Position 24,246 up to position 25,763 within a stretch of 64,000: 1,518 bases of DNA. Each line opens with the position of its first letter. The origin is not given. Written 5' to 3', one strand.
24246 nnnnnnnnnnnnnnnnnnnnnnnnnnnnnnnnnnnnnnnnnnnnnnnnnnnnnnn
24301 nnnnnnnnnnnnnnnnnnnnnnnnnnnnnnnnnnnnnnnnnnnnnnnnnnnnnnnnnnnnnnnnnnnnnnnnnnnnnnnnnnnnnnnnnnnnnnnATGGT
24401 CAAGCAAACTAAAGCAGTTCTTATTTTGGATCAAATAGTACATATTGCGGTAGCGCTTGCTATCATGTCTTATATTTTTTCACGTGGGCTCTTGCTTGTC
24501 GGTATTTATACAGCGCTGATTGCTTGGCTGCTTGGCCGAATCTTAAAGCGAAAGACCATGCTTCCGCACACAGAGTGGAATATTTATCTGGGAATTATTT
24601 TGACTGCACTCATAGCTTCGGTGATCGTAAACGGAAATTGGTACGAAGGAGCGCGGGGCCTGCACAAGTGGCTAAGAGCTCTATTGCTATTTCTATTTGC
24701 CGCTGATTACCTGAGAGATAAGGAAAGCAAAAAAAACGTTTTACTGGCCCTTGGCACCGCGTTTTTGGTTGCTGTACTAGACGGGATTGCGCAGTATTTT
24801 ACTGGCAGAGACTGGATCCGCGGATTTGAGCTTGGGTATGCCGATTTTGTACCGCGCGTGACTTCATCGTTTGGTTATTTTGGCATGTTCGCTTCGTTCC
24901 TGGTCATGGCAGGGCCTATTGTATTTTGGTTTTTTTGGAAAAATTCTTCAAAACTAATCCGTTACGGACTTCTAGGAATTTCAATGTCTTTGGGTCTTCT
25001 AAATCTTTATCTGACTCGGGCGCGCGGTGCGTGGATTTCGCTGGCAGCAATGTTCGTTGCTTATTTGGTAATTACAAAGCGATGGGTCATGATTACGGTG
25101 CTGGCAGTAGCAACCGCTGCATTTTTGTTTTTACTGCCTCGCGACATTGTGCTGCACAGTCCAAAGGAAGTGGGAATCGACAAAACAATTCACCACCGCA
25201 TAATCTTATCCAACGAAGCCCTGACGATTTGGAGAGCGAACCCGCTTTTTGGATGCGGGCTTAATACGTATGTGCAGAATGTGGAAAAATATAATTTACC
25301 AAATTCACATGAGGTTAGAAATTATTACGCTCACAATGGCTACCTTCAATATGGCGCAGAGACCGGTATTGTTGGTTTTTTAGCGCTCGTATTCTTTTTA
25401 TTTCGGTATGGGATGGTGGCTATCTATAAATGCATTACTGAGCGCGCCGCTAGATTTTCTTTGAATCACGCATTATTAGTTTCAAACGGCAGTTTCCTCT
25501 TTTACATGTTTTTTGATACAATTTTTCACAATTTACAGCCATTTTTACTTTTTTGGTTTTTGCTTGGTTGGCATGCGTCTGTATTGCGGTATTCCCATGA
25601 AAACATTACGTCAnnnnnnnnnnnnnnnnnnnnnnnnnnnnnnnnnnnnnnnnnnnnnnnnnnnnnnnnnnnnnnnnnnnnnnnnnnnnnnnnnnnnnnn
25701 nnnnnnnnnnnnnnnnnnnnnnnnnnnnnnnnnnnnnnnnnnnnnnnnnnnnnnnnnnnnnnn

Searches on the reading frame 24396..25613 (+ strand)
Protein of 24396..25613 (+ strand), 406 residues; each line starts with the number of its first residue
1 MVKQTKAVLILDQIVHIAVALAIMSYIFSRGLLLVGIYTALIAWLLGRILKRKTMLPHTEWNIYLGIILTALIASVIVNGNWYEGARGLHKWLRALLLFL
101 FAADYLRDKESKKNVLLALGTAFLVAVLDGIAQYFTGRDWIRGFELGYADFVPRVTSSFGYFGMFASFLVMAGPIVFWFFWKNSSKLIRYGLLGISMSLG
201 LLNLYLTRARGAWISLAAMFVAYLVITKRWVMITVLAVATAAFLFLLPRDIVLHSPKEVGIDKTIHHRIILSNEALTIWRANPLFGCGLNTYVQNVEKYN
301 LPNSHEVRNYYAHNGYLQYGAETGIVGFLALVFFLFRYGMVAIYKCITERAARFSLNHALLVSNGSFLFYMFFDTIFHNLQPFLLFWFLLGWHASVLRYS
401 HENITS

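Call 6: search_protein_families(library=ncbifam, proteins=[window:24396-25613:+], max_evalue=0.00001)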
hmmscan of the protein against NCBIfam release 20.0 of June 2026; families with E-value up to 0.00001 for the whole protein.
window:24396-25613:+ (406 aa): 1 family
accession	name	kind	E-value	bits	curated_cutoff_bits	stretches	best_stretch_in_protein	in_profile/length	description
TIGR00947.1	2A73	equivalog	3.1e-08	33.1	366.4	1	18-233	25-241/425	IctB family putative bicarbonate transporter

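Call 7: search_protein_families(library=pfam, proteins=[window:24396-25613:+], max_evalue=0.00001)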
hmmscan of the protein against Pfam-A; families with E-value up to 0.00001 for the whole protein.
window:24396-25613:+ (406 aa): 1 family
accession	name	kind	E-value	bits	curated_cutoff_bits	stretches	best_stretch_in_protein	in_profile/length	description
PF04932.20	Wzy_C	-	1.1e-20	74.3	31.7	1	196-331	2-148/149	O-Antigen ligase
